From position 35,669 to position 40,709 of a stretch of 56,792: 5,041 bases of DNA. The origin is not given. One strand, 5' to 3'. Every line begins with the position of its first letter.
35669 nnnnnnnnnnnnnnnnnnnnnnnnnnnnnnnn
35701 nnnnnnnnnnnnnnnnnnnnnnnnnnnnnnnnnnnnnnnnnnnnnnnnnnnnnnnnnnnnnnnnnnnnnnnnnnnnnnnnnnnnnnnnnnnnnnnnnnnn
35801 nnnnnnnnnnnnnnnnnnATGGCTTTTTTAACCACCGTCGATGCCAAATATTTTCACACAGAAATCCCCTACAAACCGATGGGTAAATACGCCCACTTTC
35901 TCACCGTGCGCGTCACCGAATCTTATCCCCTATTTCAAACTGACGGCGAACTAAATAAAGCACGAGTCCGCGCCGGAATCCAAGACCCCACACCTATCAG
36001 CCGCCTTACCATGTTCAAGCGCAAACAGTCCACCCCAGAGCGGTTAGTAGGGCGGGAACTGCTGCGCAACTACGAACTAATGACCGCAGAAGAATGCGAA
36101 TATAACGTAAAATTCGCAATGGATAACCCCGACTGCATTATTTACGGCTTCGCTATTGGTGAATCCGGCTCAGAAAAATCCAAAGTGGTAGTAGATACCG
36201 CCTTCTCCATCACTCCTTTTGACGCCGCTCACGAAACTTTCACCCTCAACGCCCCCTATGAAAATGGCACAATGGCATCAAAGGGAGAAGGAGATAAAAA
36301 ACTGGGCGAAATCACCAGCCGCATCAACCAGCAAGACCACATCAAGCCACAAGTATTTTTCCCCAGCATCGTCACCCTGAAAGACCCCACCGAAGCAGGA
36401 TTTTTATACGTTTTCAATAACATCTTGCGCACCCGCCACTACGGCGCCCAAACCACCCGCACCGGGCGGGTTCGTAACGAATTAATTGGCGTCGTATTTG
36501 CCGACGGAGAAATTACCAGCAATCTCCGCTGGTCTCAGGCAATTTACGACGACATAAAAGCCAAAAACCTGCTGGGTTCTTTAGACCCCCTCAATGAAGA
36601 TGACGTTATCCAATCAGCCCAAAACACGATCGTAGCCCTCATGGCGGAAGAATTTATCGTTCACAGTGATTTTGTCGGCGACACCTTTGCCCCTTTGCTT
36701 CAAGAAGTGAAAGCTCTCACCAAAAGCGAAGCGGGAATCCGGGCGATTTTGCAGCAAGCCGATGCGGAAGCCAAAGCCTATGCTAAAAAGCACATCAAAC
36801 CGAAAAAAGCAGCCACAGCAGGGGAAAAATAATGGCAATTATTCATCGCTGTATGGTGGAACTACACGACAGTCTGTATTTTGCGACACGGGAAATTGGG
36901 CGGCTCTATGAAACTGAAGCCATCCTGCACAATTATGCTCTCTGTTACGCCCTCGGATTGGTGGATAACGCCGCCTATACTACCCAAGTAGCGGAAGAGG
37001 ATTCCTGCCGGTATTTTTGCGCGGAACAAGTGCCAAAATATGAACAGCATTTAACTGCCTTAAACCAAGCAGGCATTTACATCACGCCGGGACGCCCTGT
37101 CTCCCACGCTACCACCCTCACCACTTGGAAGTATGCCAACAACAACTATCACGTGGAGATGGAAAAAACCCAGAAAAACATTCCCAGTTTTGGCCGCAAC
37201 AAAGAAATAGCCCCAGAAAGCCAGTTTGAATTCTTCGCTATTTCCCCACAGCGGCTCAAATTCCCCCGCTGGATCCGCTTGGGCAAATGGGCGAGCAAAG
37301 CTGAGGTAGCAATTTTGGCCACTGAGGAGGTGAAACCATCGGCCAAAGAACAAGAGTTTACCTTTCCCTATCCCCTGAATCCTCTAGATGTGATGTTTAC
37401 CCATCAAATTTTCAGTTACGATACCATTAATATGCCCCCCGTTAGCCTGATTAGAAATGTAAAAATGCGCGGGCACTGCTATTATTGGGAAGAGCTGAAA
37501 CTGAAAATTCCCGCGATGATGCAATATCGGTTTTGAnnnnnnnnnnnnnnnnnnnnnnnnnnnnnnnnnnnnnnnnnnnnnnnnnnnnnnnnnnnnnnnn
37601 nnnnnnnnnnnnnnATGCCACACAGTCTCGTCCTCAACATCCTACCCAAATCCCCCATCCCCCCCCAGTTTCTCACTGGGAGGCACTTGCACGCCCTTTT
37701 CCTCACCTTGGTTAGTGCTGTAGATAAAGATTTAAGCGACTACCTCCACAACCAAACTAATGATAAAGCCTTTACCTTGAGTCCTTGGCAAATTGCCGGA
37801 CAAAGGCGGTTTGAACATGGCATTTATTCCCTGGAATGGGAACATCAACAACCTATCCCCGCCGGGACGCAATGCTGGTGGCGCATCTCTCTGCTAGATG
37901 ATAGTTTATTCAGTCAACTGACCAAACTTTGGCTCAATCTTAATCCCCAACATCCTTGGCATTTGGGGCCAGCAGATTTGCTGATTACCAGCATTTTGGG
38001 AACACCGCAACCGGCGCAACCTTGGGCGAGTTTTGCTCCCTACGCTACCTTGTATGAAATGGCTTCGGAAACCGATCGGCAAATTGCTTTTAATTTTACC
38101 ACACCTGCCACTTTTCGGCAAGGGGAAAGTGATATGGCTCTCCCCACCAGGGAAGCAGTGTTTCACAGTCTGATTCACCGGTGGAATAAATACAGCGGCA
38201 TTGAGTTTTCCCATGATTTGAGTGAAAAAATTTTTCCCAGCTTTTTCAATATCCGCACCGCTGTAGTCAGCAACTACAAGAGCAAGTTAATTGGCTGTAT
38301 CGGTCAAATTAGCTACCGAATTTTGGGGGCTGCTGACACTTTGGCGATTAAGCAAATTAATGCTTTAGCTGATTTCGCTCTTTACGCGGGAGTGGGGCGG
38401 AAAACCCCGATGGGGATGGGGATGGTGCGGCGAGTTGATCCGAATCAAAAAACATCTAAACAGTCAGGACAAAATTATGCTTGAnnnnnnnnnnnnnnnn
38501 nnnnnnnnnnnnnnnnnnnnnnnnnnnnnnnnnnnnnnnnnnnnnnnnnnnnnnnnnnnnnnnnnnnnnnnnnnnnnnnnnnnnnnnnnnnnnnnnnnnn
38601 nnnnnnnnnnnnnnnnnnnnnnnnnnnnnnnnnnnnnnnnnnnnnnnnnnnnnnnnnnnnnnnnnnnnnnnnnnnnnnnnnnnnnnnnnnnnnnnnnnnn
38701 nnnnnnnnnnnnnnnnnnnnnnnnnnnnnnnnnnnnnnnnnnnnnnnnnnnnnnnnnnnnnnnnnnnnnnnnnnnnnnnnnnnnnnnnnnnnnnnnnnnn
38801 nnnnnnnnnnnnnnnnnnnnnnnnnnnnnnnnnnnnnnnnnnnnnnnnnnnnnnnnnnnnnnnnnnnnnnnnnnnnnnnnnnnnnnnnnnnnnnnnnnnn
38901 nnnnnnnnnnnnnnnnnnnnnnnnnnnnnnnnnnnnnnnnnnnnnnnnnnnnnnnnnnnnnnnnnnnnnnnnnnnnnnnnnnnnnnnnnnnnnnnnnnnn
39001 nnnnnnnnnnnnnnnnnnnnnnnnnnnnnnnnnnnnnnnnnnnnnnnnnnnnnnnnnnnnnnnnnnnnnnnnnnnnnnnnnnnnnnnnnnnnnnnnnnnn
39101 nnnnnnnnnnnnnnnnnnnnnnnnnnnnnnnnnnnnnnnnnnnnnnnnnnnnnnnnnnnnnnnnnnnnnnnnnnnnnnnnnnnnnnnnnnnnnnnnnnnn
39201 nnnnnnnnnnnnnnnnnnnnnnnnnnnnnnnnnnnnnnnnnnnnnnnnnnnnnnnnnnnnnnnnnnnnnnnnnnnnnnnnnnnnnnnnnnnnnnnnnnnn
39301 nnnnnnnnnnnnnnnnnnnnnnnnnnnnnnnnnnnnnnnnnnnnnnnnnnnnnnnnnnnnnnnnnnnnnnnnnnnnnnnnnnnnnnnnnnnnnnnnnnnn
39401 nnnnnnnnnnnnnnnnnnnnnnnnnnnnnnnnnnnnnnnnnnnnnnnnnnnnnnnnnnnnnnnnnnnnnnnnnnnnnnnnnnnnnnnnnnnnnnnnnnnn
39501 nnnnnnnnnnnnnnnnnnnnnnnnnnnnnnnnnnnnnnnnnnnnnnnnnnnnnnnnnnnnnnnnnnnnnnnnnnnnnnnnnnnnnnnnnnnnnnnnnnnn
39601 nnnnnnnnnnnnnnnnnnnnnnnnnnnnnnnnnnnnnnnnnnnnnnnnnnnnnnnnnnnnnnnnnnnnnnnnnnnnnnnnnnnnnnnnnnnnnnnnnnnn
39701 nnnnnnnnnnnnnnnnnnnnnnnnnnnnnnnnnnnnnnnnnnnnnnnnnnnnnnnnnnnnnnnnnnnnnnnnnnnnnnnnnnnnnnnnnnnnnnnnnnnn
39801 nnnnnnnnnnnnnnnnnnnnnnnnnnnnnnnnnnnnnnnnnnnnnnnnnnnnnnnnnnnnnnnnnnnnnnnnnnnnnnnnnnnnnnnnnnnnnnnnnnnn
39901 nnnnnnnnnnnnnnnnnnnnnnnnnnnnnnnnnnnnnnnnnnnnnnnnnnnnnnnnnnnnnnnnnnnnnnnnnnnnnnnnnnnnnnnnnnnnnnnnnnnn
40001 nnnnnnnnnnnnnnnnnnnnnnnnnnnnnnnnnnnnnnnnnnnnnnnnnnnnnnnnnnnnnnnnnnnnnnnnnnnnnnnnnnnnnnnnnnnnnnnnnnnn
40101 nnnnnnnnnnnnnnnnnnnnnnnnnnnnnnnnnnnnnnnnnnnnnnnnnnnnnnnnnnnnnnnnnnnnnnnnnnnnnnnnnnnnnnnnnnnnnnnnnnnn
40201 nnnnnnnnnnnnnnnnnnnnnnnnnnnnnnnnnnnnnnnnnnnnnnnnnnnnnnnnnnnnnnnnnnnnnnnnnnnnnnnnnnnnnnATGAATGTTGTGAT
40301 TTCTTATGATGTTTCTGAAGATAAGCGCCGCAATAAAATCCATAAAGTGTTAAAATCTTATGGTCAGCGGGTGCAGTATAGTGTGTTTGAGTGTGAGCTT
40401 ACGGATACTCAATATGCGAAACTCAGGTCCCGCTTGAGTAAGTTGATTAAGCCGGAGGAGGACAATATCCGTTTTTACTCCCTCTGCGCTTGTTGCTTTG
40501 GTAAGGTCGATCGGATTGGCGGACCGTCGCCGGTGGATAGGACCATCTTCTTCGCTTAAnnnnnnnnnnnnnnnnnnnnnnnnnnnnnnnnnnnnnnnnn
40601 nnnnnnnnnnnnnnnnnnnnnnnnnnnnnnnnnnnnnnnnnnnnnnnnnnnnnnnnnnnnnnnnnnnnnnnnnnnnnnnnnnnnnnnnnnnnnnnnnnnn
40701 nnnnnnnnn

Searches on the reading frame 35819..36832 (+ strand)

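Call 10: search_protein_families(library=pfam, proteins=[window:35819-36832:+], max_evalue=0.01)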
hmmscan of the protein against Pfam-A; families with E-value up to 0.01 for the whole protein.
window:35819-36832:+ (337 aa): 1 family
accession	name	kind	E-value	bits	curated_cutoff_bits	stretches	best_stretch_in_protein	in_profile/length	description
PF18320.6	Csc2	-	6.8e-119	396.9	25.5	1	11-310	1-297/298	Csc2 Crispr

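Call 72: search_protein_families(library=ncbifam, proteins=[window:35819-36832:+], max_evalue=0.001)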
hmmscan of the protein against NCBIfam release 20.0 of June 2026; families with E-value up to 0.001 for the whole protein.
window:35819-36832:+ (337 aa): 1 family
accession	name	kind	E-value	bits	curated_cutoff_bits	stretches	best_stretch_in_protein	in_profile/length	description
TIGR03157.1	cas_Csc2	equivalog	6.3e-107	357.1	38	1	20-298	1-281/282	type I-D CRISPR-associated protein Cas7/Csc2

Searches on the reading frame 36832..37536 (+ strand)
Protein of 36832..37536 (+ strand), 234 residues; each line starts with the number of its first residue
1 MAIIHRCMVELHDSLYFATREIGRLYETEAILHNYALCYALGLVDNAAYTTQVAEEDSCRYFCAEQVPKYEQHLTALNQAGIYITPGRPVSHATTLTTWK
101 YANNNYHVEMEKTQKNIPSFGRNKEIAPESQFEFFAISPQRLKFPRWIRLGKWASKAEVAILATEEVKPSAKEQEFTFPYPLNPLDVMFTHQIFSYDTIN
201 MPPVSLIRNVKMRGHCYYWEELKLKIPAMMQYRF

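Call 10: search_protein_families(library=pfam, proteins=[window:36832-37536:+], max_evalue=0.01)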
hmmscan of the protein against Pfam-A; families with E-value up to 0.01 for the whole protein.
window:36832-37536:+ (234 aa): 0 families

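Call 72: search_protein_families(library=ncbifam, proteins=[window:36832-37536:+], max_evalue=0.001)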
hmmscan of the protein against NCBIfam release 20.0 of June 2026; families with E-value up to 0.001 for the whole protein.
window:36832-37536:+ (234 aa): 1 family
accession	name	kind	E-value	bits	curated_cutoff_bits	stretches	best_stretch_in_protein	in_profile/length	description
TIGR03159.1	cas_Csc1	equivalog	7.2e-62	208.7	41.4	1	10-232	2-225/225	type I-D CRISPR-associated protein Cas5/Csc1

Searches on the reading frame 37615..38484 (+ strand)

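Call 10: search_protein_families(library=pfam, proteins=[window:37615-38484:+], max_evalue=0.01)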
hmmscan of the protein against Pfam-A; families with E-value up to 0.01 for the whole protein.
window:37615-38484:+ (289 aa): 3 families
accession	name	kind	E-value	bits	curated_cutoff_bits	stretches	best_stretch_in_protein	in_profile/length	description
PF19308.4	CRISPR_Cas6_N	-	1.2e-73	246.6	23.9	1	1-148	1-147/147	CRISPR Cas6 N-terminal domain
PF10040.14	CRISPR_Cas6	-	7.2e-21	75.2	25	1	160-271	2-89/89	CRISPR-associated endoribonuclease Cas6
PF01881.21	Cas_Cas6_C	-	3.5e-05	25.1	23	1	180-271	45-123/125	CRISPR associated protein Cas6, C-terminal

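Call 72: search_protein_families(library=ncbifam, proteins=[window:37615-38484:+], max_evalue=0.001)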
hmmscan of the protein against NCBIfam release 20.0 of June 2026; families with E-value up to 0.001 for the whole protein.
window:37615-38484:+ (289 aa): 1 family
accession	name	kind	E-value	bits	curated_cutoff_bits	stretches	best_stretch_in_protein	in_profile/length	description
TIGR01877.1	cas_cas6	equivalog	7.2e-21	75.6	58.65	1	44-272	2-200/200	CRISPR-associated endoribonuclease Cas6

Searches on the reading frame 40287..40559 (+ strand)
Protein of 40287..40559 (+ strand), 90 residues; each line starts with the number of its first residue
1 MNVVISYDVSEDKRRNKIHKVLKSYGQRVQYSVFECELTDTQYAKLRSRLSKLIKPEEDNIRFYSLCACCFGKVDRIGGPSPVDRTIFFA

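Call 10: search_protein_families(library=pfam, proteins=[window:40287-40559:+], max_evalue=0.01)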
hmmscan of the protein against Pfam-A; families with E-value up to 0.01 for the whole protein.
window:40287-40559:+ (90 aa): 1 family
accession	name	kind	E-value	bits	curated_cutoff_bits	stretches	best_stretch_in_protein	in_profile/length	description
PF09827.14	CRISPR_Cas2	-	8.7e-30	103.2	23.8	1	1-73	1-73/74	CRISPR associated protein Cas2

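Call 14: find_encoding_contigs(protein=window:40287-40559:+, flank=10000, max_places=10)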
Protein window:40287-40559:+ (90 aa): 1 contig read that carries it; 1 place shown.
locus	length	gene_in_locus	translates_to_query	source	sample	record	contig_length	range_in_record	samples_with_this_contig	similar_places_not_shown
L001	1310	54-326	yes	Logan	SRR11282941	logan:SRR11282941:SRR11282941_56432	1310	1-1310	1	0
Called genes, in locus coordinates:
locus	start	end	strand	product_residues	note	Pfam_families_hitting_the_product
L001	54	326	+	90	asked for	PF09827:CRISPR_Cas2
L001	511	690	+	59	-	-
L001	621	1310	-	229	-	?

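Call 36: find_homologous_proteins(query=window:40287-40556:+, max_evalue=0.00001)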
Query window:40287-40556:+ (90 aa): 2335 proteins with E <= 0.00001 among 2358 candidates; the best 120 are listed.
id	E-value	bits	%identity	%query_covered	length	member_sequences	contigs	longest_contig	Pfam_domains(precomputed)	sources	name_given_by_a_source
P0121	4.9e-53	195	98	100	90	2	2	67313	PF09827.15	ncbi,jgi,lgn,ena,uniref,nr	ncbi:MAG TPA: CRISPR-associated endonuclease Cas2 [Oscillatoriaceae cyanobacterium M33_DOE_052]|unir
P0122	2.2e-44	167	84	100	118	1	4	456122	PF09827.15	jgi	jgi:CRISPR-associated protein Cas2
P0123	3.5e-42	160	79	100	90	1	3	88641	PF09827.15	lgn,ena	-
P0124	1.4e-41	158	81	100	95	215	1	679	PF09827.15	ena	-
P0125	2.0e-41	158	81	100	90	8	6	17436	PF09827.15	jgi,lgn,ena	jgi:CRISPR-associated protein Cas2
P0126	2.6e-41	157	79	100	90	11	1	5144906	PF09827.15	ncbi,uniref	ncbi:CRISPR-associated endonuclease Cas2 [Okeanomitos corallinicola TIOX110]|uniref:CRISPR-associate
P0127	3.2e-41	157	77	100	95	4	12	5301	PF09827.15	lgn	-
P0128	4.0e-41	157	79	100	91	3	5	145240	PF09827.15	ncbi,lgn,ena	-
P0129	8.7e-41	156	80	100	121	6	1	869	PF09827.15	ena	-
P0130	9.3e-41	155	79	100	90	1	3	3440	PF09827.15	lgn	-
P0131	9.3e-41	155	74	100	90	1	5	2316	PF09827.15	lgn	-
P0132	1.2e-40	155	79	100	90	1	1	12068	PF09827.15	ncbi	-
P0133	1.3e-40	155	79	100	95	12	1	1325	PF09827.15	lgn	-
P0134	1.8e-40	155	79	100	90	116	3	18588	PF09827.15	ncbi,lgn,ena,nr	ncbi:MAG TPA: CRISPR-associated endonuclease Cas2 [Cyanobacteria bacterium UBA11372]|nr:CRISPR-assoc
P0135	3.1e-40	154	77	100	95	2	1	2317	PF09827.15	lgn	-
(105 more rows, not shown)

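Call 72: search_protein_families(library=ncbifam, proteins=[window:40287-40559:+], max_evalue=0.001)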
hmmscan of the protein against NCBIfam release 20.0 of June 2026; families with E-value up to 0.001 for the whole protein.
window:40287-40559:+ (90 aa): 1 family
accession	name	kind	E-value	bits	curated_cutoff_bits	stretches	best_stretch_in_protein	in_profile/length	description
TIGR01573.1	cas2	equivalog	1.5e-22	79.7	24.5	1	1-84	1-88/96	CRISPR-associated endonuclease Cas2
